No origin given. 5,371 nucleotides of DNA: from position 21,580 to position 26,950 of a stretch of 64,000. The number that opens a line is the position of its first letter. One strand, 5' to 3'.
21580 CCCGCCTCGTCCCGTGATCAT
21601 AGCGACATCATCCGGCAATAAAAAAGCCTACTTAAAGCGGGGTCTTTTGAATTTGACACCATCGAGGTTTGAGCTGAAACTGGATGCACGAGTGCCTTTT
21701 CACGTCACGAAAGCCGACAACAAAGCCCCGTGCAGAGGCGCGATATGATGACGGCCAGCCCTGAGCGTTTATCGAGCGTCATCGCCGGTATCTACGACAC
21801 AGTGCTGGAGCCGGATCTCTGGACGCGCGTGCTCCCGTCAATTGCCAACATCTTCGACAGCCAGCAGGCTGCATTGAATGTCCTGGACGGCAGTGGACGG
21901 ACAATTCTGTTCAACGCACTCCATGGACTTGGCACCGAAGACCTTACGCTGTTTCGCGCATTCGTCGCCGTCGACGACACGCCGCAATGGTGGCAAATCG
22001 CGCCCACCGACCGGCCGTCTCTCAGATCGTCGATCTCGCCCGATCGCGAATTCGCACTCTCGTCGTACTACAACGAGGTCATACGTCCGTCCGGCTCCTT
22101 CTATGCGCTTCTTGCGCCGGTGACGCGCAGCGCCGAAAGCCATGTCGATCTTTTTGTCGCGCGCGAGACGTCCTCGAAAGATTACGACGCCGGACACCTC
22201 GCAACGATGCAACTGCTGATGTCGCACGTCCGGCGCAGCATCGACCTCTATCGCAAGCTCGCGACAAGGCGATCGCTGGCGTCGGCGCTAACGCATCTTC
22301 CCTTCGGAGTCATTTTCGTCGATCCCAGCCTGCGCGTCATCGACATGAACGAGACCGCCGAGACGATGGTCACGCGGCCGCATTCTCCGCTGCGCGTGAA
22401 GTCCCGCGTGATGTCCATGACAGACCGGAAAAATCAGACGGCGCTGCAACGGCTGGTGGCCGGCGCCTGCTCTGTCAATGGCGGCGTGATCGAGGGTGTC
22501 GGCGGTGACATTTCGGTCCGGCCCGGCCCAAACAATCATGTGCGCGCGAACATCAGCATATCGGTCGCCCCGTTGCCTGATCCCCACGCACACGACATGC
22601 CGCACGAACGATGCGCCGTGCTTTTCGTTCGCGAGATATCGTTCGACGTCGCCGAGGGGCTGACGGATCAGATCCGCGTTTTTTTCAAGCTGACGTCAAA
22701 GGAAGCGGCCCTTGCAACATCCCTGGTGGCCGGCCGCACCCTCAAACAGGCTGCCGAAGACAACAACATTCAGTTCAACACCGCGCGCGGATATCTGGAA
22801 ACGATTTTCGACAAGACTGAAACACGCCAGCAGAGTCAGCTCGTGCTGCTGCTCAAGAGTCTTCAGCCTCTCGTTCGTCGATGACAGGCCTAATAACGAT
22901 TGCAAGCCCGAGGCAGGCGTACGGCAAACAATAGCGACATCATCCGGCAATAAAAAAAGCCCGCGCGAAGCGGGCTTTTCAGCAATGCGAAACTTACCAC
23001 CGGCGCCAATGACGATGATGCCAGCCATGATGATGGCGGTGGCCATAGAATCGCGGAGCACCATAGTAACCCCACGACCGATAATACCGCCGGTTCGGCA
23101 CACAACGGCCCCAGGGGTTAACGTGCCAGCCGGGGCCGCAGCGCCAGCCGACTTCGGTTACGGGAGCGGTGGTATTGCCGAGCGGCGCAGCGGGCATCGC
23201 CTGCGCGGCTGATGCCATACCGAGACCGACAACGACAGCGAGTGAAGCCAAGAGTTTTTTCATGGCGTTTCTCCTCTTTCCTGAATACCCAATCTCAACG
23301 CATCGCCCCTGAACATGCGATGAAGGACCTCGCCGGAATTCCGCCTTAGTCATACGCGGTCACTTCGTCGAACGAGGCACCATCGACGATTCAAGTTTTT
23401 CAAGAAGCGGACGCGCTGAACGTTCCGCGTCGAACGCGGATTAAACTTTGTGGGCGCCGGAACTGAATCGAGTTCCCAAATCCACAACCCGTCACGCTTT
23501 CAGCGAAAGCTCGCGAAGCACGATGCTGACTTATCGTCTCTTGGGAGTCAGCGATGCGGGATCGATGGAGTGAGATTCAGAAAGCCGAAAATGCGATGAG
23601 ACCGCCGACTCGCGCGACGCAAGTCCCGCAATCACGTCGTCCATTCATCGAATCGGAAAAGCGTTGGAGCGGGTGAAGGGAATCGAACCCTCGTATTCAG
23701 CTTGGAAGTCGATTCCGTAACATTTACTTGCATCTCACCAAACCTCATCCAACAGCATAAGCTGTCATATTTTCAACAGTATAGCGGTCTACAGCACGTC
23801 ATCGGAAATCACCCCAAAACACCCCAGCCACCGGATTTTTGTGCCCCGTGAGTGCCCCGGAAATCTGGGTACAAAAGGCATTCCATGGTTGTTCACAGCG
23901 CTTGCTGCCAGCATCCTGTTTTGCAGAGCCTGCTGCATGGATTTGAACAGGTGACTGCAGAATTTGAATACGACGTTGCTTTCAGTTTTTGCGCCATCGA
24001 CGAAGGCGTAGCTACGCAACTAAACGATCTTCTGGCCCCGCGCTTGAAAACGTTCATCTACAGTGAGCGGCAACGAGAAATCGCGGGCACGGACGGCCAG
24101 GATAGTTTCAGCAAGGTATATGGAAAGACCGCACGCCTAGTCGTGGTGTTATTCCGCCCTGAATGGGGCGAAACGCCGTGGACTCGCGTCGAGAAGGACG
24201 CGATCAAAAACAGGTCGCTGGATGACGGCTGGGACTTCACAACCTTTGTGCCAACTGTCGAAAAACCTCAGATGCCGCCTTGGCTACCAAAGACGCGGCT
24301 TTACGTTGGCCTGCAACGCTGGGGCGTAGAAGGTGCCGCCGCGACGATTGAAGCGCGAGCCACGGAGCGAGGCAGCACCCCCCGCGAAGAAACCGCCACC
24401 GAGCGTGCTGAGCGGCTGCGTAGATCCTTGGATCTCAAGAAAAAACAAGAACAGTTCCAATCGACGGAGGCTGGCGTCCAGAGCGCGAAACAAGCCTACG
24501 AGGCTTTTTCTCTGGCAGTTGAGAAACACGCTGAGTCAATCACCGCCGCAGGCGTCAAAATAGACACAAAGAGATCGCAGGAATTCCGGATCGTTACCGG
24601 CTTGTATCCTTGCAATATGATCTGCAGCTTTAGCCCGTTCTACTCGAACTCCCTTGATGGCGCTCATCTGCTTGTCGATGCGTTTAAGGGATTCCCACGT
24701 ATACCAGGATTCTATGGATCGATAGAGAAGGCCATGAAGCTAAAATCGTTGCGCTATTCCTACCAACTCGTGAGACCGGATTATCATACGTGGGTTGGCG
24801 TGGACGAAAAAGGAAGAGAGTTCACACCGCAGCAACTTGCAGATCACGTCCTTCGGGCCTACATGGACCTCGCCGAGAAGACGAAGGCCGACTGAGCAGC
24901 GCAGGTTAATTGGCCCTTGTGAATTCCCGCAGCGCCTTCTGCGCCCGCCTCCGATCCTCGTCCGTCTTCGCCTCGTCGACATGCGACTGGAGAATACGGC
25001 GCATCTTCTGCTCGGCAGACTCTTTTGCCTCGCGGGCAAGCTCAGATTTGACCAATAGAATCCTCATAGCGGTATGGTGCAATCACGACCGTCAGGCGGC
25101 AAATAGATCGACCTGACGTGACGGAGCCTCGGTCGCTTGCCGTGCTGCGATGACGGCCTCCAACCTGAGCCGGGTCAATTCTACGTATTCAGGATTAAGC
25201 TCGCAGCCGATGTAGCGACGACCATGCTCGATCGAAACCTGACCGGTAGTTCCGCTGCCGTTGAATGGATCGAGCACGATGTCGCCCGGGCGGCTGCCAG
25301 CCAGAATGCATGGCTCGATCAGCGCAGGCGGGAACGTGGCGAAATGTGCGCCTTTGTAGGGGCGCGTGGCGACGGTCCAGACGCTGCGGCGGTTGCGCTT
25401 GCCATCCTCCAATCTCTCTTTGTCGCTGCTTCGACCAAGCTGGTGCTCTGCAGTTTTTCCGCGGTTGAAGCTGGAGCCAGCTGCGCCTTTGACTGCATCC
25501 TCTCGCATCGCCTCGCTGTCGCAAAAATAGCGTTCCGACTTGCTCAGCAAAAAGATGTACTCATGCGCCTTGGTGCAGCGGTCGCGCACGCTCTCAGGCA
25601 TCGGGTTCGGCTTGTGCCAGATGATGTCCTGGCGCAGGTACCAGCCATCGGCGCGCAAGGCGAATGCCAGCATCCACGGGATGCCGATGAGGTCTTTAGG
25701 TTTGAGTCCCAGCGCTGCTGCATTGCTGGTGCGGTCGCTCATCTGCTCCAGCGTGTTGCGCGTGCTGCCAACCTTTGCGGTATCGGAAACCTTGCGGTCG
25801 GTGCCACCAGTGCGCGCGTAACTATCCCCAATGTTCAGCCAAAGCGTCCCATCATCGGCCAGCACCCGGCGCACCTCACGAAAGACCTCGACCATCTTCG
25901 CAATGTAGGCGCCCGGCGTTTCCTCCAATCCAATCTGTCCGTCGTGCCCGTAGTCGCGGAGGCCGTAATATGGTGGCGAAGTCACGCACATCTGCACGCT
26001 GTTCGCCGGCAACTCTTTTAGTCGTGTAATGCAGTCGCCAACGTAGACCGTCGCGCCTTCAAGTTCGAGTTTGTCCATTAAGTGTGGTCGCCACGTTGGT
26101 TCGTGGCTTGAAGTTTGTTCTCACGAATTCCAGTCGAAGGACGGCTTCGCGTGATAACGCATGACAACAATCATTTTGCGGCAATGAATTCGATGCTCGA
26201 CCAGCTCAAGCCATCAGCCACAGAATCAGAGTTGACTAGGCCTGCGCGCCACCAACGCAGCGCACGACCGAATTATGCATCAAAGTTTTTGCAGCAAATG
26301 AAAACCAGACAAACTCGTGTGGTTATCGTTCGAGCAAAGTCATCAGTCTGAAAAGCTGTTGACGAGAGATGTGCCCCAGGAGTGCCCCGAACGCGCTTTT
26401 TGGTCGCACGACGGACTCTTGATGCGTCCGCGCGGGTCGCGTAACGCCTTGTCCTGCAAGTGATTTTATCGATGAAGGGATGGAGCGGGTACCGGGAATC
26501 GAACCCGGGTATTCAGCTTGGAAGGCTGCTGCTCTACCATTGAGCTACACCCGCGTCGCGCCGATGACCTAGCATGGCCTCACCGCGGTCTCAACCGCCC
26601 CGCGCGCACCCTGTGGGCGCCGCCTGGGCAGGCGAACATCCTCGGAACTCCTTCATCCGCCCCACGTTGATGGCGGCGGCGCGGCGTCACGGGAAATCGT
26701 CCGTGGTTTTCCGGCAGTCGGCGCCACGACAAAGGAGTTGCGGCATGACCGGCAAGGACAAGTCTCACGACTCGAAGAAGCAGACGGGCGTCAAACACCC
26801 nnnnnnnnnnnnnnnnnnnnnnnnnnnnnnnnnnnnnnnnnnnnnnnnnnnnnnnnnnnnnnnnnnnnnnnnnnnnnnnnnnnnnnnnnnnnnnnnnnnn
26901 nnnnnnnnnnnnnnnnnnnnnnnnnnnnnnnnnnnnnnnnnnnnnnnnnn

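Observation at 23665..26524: Minimal integrase-less element that keeps both att ends and symmetric arm-type sites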

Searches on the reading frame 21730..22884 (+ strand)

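Call 7: search_protein_families(library=pfam, proteins=[window:21730-22884:+], max_evalue=0.01)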
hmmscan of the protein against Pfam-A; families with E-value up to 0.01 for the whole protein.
window:21730-22884:+ (384 aa): 1 family
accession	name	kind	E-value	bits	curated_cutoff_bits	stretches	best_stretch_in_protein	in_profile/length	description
PF08448.16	PAS_4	-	0.0017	19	23.1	0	187-222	1-36/110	PAS fold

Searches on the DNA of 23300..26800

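Call 62: search_rna_families(source=window, start=23300, end=26800, threshold=evalue, max_evalue=1)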
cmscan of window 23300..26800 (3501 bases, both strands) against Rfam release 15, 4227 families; matches with E-value up to 1: 3.
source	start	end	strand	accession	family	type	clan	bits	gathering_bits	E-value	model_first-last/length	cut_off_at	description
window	26484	26554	-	RF00005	tRNA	Gene; tRNA;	CL00001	70.1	29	1.6e-14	1-71/71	no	tRNA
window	26483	26554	+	RF04354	Plastid-ycf2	Cis-reg;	-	30.6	65.7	0.0014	1-75/75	no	Plastid-ycf2 5UTR RNA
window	23671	23721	-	RF00023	tmRNA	Gene;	CL00001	15.3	47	0.0023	1-374/374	no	transfer-messenger RNA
